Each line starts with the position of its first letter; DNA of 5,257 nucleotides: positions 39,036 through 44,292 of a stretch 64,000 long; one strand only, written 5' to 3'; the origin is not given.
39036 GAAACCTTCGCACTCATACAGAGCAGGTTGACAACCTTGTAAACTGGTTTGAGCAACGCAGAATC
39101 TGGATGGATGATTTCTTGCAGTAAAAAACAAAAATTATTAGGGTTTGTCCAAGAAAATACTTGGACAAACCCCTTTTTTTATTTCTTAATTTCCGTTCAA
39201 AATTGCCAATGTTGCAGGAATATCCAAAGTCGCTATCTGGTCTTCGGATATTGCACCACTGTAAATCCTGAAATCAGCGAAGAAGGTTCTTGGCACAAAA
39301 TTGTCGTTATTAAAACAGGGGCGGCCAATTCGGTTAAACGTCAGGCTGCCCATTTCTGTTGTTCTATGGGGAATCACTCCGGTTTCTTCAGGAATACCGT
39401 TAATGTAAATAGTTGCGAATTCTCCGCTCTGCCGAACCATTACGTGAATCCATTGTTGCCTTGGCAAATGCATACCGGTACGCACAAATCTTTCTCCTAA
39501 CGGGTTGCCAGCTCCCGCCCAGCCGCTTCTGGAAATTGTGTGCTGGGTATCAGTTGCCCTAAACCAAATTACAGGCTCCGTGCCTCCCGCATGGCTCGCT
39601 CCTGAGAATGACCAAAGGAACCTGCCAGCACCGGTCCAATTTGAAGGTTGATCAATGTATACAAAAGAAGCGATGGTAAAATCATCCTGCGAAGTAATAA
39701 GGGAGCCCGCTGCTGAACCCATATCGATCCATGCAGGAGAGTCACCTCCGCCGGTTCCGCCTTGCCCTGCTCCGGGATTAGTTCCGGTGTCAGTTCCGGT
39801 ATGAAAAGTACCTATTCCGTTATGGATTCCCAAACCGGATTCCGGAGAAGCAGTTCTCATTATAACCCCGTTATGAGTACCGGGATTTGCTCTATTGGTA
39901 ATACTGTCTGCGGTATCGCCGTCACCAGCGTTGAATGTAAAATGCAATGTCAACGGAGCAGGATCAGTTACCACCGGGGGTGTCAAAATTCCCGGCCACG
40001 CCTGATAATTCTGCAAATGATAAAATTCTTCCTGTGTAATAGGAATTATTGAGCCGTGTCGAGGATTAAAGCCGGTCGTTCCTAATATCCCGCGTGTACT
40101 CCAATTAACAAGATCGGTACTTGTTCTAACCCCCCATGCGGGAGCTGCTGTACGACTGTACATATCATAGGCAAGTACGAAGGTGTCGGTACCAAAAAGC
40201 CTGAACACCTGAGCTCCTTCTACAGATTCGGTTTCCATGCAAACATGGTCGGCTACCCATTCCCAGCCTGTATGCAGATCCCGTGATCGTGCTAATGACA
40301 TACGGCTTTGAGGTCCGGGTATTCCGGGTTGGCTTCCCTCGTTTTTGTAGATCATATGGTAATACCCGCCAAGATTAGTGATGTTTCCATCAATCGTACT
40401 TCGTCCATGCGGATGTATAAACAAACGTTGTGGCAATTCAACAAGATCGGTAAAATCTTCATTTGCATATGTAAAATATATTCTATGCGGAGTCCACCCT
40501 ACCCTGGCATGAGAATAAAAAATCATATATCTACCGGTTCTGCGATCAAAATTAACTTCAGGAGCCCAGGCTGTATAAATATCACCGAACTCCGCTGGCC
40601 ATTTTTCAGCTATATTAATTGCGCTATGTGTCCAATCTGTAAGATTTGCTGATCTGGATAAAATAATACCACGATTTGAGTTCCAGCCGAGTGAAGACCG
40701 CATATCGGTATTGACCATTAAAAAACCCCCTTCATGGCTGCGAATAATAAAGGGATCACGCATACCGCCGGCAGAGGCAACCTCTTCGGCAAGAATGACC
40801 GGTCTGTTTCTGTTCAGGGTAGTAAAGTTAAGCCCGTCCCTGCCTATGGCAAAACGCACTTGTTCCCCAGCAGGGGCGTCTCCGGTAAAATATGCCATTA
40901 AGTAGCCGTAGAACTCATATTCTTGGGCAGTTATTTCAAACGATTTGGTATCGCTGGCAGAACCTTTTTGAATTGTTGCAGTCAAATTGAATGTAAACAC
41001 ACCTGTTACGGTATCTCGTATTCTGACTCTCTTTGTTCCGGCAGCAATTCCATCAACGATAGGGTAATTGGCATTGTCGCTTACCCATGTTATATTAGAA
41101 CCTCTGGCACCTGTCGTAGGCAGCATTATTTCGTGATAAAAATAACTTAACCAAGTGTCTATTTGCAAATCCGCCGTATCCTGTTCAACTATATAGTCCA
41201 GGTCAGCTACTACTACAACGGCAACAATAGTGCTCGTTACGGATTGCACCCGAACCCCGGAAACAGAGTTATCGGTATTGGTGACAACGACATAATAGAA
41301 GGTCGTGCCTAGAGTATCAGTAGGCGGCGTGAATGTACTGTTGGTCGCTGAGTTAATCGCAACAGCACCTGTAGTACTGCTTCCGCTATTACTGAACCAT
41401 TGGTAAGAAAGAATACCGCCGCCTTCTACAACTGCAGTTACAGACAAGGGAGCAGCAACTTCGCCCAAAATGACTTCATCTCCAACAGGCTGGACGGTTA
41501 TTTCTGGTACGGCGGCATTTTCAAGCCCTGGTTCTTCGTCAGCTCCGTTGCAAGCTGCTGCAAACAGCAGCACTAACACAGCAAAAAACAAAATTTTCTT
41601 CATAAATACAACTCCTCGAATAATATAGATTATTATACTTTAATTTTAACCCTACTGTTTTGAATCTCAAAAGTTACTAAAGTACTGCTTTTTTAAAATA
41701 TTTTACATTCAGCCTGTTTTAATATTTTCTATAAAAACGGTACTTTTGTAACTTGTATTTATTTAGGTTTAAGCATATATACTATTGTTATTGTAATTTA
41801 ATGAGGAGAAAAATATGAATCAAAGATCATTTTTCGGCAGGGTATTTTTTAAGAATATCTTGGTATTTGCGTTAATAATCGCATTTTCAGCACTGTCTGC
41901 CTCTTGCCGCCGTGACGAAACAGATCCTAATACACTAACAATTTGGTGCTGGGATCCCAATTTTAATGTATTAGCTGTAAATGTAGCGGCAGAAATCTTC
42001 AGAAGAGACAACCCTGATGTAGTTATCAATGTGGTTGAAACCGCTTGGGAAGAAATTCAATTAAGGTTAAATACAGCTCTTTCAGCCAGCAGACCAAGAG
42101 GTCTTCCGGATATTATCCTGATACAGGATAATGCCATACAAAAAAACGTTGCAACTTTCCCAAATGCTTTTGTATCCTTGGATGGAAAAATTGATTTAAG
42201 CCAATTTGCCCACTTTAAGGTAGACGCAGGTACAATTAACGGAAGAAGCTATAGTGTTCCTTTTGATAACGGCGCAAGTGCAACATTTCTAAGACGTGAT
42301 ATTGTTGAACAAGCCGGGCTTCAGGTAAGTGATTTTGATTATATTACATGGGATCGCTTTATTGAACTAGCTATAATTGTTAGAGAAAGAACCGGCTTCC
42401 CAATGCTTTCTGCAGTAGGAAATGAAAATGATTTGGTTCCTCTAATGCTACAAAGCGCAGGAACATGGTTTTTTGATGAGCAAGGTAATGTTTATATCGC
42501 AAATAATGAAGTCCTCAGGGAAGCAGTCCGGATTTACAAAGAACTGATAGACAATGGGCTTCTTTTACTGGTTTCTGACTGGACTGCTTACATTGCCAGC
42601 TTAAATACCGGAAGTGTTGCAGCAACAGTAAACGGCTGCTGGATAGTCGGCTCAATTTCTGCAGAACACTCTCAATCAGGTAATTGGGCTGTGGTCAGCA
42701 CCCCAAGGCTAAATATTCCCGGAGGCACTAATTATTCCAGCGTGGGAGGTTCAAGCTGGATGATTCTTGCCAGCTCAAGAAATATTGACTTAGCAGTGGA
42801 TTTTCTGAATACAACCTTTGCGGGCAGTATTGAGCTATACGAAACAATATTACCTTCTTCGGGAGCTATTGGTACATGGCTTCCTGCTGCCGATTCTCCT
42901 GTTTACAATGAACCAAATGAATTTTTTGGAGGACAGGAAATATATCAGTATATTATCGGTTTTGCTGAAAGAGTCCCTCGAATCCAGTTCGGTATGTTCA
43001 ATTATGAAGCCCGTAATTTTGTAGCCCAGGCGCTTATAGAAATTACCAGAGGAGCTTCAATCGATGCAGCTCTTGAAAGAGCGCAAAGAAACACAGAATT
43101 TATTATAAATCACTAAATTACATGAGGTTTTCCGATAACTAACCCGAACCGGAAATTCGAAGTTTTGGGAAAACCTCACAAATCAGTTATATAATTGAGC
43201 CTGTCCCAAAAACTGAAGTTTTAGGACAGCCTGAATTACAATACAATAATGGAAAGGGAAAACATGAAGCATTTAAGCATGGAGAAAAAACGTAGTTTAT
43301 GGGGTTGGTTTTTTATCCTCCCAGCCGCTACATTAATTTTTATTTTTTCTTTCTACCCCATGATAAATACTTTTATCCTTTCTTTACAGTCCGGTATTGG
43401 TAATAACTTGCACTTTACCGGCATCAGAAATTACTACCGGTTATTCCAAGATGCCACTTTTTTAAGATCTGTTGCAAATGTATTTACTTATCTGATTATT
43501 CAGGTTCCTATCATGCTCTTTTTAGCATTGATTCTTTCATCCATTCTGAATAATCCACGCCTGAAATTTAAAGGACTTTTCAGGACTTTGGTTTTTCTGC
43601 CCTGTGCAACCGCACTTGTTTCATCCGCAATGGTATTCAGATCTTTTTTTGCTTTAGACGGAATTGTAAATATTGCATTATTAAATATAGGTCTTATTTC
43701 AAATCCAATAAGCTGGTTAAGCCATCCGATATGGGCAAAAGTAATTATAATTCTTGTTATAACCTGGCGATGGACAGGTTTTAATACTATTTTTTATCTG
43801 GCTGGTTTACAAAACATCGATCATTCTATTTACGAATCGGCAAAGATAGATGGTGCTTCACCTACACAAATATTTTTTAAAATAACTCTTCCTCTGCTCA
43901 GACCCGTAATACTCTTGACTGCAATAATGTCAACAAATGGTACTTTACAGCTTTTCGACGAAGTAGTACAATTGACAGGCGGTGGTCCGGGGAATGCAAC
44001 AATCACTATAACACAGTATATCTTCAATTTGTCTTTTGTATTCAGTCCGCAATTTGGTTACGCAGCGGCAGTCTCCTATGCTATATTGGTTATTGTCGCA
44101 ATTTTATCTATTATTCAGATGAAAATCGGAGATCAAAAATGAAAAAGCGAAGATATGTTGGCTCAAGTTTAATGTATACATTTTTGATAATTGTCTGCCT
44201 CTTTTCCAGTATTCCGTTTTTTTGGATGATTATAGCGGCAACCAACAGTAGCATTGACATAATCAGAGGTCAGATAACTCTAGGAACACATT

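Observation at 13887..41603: Candidate spirochaete-specific PUL: barrel porin plus lipoprotein enzymes and lectins, with no SusC/SusD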

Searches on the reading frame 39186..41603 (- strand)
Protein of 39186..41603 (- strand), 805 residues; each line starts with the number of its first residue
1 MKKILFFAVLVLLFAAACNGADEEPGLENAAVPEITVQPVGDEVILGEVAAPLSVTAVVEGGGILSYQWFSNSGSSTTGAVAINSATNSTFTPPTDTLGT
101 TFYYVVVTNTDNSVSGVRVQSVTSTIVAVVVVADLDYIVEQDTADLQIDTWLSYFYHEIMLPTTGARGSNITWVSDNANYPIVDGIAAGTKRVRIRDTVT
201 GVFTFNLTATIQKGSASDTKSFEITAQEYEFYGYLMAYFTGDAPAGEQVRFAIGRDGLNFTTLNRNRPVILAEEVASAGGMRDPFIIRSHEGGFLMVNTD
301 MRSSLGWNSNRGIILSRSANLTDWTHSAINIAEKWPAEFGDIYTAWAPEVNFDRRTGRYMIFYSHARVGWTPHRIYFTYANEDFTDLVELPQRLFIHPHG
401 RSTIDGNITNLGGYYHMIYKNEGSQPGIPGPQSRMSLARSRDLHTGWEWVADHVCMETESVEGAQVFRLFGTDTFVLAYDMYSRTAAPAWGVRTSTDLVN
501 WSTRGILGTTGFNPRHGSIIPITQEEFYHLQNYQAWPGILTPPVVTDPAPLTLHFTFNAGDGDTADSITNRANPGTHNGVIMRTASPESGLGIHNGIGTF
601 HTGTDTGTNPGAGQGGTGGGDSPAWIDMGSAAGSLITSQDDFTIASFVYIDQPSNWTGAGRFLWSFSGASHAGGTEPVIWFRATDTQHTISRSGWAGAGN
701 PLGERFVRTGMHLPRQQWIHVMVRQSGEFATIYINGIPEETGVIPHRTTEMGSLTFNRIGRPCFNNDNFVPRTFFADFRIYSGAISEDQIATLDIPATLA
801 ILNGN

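Call 4: search_protein_families(library=pfam, proteins=[window:39186-41603:-], max_evalue=0.01)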
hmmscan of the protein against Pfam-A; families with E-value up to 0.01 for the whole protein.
window:39186-41603:- (805 aa): 4 families
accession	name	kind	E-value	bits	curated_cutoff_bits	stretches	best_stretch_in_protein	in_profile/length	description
PF13385.13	Laminin_G_3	-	4.1e-12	46.9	27.6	1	635-791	13-151/151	Concanavalin A-like lectin/glucanases superfamily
PF20578.4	aBig_2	-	1e-10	41.7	27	1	140-225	2-85/89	Atrophied bacterial Ig domain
PF04616.20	Glyco_hydro_43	-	1.9e-08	34.5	32.2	1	279-407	8-125/288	Glycosyl hydrolases family 43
PF00251.26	Glyco_hydro_32N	-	7.3e-05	22.9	22.1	0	230-328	80-173/307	Glycosyl hydrolases family 32 N-terminal domain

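Call 66: search_solved_structures(query=window:39186-41603:-, max_evalue=0.001)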
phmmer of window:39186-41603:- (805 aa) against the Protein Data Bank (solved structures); distinct sequences matched with E-value up to 0.001: 1.
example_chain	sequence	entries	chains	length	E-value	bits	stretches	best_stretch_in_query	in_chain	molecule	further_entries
4qvs_A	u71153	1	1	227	0.0001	23.7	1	702-798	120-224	S-layer domain-containing protein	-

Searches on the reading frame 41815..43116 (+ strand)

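Call 4: search_protein_families(library=pfam, proteins=[window:41815-43116:+], max_evalue=0.01)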
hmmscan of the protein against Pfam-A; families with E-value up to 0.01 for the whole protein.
window:41815-43116:+ (433 aa): 3 families
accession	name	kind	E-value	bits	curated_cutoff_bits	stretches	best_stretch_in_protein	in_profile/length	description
PF13416.11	SBP_bac_8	-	4.4e-24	86.2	27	1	59-333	3-242/279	Bacterial extracellular solute-binding protein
PF01547.30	SBP_bac_1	-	1.1e-19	72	26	1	58-332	14-298/307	Bacterial extracellular solute-binding protein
PF13650.11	Asp_protease_2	-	0.0023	19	24.3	1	139-173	3-37/90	Aspartyl protease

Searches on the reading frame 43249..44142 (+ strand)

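Call 4: search_protein_families(library=pfam, proteins=[window:43249-44142:+], max_evalue=0.01)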
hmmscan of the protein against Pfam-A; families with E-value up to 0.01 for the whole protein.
window:43249-44142:+ (297 aa): 1 family
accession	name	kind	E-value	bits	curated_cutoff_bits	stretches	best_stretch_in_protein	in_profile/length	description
PF00528.27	BPD_transp_1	-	1.6e-16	61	26.4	1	71-289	15-174/184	Binding-protein-dependent transport system inner membrane component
